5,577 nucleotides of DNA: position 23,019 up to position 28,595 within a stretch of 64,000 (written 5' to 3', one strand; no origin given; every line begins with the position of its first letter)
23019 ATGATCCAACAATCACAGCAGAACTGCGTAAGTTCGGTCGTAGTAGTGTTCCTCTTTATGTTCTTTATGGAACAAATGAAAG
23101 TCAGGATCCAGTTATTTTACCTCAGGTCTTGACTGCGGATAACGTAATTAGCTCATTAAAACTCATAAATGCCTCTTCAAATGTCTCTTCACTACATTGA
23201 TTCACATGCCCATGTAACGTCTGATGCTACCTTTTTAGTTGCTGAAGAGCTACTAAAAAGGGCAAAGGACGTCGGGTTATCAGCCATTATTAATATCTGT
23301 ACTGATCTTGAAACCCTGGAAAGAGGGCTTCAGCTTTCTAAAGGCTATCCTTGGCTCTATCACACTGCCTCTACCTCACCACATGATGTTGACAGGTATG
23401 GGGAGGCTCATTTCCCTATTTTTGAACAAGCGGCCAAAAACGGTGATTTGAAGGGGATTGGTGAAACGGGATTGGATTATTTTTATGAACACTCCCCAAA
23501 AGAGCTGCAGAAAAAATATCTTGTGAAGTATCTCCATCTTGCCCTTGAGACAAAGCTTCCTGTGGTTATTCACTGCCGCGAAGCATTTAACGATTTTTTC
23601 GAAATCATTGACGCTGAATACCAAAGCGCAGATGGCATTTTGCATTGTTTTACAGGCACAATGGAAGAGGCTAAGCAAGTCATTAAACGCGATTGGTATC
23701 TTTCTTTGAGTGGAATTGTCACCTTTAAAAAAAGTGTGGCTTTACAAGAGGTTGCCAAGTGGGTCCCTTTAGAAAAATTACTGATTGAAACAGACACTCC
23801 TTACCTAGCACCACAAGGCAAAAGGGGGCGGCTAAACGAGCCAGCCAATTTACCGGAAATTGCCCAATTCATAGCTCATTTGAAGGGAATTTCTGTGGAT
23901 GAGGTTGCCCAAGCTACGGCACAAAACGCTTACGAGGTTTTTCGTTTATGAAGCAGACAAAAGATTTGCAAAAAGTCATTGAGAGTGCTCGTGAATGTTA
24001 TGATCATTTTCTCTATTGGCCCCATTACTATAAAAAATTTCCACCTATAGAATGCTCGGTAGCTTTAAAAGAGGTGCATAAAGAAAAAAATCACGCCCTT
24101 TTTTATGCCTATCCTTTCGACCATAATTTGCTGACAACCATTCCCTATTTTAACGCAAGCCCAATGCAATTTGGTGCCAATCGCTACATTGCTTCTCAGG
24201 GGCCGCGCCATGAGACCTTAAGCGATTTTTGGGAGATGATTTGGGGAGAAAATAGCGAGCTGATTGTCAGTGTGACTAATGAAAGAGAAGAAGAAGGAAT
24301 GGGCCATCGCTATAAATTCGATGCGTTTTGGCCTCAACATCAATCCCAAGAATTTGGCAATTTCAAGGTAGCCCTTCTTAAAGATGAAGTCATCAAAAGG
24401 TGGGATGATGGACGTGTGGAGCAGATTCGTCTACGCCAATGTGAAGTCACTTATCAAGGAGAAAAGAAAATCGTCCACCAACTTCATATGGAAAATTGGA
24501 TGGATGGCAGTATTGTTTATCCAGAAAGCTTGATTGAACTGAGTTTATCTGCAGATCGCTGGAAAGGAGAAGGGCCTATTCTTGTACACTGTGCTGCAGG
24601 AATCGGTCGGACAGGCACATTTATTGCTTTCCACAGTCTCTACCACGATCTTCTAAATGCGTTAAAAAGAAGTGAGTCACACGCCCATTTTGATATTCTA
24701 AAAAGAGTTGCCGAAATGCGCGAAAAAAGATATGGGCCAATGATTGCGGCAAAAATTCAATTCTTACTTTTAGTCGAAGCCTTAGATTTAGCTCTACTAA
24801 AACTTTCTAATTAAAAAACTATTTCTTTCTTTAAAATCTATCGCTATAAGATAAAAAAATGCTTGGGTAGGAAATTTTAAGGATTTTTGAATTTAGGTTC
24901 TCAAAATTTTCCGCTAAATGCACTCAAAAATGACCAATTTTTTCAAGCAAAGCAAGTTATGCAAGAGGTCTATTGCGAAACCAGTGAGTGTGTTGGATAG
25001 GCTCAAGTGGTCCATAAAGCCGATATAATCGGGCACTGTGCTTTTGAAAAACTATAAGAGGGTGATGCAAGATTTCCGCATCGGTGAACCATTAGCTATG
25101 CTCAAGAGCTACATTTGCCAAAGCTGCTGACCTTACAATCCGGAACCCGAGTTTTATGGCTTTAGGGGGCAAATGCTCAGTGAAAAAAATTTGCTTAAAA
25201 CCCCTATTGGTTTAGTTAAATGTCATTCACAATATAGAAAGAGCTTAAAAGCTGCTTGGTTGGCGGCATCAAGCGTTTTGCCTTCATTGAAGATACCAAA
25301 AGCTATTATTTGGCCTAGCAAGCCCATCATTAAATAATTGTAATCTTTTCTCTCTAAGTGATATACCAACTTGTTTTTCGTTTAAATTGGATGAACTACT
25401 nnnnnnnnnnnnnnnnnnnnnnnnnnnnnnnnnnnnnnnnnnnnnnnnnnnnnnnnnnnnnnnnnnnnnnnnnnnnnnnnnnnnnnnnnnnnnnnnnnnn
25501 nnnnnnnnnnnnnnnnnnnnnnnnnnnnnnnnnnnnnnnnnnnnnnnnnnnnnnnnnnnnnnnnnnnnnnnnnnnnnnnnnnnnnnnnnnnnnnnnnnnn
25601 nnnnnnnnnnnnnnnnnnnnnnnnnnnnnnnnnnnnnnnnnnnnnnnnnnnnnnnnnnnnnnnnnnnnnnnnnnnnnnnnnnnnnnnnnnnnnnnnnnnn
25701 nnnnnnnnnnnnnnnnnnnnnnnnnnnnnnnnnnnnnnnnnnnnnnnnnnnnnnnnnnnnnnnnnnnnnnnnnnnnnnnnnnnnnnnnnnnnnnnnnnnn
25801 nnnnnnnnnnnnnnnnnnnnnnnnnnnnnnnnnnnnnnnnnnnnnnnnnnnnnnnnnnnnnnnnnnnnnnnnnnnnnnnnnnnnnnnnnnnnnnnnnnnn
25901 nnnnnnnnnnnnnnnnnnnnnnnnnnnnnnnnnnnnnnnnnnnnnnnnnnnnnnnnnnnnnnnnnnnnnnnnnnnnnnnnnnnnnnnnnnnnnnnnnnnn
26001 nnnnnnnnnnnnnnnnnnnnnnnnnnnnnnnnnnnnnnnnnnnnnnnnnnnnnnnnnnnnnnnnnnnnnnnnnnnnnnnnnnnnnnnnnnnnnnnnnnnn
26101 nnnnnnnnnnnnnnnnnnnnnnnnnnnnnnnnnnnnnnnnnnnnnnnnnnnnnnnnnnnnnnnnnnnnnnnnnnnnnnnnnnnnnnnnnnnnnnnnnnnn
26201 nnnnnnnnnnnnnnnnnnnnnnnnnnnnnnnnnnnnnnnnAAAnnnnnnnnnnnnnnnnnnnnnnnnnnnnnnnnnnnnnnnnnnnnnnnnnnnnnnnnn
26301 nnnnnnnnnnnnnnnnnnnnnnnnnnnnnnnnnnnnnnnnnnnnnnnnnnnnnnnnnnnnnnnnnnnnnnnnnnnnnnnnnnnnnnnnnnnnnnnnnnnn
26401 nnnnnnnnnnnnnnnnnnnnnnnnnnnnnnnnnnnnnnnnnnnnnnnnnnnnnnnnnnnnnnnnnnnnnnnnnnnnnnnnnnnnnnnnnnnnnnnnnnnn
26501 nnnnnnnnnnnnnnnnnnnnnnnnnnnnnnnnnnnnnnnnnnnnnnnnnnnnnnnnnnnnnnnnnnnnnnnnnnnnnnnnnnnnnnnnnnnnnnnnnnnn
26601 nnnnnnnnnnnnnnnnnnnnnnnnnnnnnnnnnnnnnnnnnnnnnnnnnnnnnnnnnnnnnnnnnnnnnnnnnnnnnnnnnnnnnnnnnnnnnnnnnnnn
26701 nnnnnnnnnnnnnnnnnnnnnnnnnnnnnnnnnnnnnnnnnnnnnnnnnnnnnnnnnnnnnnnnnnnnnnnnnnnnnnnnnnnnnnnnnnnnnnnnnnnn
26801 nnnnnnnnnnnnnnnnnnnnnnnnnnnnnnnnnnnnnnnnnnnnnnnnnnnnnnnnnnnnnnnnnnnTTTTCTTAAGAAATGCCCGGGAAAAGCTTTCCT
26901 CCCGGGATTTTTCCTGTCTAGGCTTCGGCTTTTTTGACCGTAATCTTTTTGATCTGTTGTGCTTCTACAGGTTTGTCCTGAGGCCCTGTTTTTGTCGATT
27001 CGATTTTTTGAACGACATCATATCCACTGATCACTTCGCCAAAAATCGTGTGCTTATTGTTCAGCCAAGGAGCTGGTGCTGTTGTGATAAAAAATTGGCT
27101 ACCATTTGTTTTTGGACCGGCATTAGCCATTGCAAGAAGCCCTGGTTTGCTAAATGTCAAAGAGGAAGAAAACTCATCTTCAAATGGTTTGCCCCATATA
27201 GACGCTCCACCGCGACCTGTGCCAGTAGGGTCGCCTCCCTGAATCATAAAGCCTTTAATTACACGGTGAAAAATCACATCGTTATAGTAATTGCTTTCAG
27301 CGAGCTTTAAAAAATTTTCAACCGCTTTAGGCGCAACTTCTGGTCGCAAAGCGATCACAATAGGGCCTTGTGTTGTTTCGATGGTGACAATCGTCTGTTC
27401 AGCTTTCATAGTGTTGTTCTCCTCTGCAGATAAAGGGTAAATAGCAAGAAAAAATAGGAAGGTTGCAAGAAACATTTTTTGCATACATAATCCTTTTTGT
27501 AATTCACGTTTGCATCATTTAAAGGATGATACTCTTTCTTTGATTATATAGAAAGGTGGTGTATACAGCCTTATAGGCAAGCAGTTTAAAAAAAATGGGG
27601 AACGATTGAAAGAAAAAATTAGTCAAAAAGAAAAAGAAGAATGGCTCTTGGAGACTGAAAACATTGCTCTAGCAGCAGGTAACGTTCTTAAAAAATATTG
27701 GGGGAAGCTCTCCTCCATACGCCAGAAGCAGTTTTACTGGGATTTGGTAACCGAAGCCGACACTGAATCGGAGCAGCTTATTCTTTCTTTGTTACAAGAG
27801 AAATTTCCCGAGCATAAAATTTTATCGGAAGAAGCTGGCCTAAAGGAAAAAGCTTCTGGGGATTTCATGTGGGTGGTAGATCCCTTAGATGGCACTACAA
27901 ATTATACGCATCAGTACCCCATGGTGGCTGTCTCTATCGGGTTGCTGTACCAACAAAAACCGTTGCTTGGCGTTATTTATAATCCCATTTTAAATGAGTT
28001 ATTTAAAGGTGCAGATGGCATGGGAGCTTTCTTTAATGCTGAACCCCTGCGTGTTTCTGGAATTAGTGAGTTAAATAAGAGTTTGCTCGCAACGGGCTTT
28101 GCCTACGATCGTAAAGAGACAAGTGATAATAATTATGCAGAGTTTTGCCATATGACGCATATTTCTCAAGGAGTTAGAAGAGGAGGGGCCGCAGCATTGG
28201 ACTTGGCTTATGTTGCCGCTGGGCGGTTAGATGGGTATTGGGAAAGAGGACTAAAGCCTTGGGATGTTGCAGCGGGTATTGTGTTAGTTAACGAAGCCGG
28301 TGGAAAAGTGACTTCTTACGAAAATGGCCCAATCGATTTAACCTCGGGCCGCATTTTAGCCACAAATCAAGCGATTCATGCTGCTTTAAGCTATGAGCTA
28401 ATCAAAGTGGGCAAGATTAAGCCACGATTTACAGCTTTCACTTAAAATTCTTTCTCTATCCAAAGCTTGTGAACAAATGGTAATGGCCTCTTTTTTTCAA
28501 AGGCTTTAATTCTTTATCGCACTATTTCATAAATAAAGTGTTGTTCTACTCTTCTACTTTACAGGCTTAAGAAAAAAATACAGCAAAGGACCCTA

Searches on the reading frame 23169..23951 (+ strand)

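Call 96: search_protein_families(library=pfam, proteins=[window:23169-23951:+], max_evalue=0.0001)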
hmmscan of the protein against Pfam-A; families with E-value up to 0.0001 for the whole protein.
window:23169-23951:+ (260 aa): 1 family
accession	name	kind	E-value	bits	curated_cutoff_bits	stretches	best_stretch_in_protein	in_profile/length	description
PF01026.27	TatD_DNase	-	2.1e-73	247.3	27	1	10-259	1-253/253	TatD related DNase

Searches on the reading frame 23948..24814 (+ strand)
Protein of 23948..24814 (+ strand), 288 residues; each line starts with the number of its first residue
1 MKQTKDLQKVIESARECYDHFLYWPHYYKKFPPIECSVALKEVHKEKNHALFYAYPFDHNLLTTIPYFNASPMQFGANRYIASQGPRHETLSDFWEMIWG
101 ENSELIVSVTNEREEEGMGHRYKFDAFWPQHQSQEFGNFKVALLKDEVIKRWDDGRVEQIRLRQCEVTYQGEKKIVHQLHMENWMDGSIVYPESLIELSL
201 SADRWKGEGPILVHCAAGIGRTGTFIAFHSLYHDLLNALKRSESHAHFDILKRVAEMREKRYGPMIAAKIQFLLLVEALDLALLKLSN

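Call 25: search_protein_families(library=pfam, proteins=[window:23948-24814:+], max_evalue=0.001)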
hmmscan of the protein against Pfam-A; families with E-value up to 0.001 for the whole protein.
window:23948-24814:+ (288 aa): 4 families
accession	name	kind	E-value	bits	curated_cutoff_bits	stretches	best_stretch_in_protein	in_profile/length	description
PF00102.32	Y_phosphatase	-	5.3e-40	137.9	20.9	1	66-278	28-231/234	Protein-tyrosine phosphatase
PF22784.1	PTP-SAK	-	3.6e-06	27.5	27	1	204-264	83-143/153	Swiss Army Knife protein, DSP-PTPase phosphatase domain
PF22785.1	Tc-R-P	-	1.1e-05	26.3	27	1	205-229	76-100/106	Polymorphic toxin system, DSP-PTPase phosphatase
PF00782.25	DSPc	-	0.00012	22.3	33.5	1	208-233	73-98/133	Dual specificity phosphatase, catalytic domain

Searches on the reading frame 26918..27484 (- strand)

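Call 25: search_protein_families(library=pfam, proteins=[window:26918-27484:-], max_evalue=0.001)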
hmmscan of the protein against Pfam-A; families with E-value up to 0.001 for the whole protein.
window:26918-27484:- (188 aa): 1 family
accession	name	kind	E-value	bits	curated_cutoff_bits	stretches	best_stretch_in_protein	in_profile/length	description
PF00160.26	Pro_isomerase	-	1.7e-54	184.8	21.7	1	33-183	2-159/159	Cyclophilin type peptidyl-prolyl cis-trans isomerase/CLD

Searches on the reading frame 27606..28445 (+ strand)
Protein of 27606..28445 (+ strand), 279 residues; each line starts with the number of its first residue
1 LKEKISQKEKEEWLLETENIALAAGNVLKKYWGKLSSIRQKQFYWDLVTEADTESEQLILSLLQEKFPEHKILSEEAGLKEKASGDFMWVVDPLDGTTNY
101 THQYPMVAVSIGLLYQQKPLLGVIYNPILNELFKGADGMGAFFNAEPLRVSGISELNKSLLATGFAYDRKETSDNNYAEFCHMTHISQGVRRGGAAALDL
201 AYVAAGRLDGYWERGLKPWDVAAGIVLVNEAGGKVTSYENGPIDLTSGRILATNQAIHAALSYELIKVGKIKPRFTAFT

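Call 25: search_protein_families(library=pfam, proteins=[window:27606-28445:+], max_evalue=0.001)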
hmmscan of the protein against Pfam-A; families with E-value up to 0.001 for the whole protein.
window:27606-28445:+ (279 aa): 1 family
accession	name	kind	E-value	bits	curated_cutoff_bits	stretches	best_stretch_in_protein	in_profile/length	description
PF00459.30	Inositol_P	-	1.1e-76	258.4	27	1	15-260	7-260/271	Inositol monophosphatase family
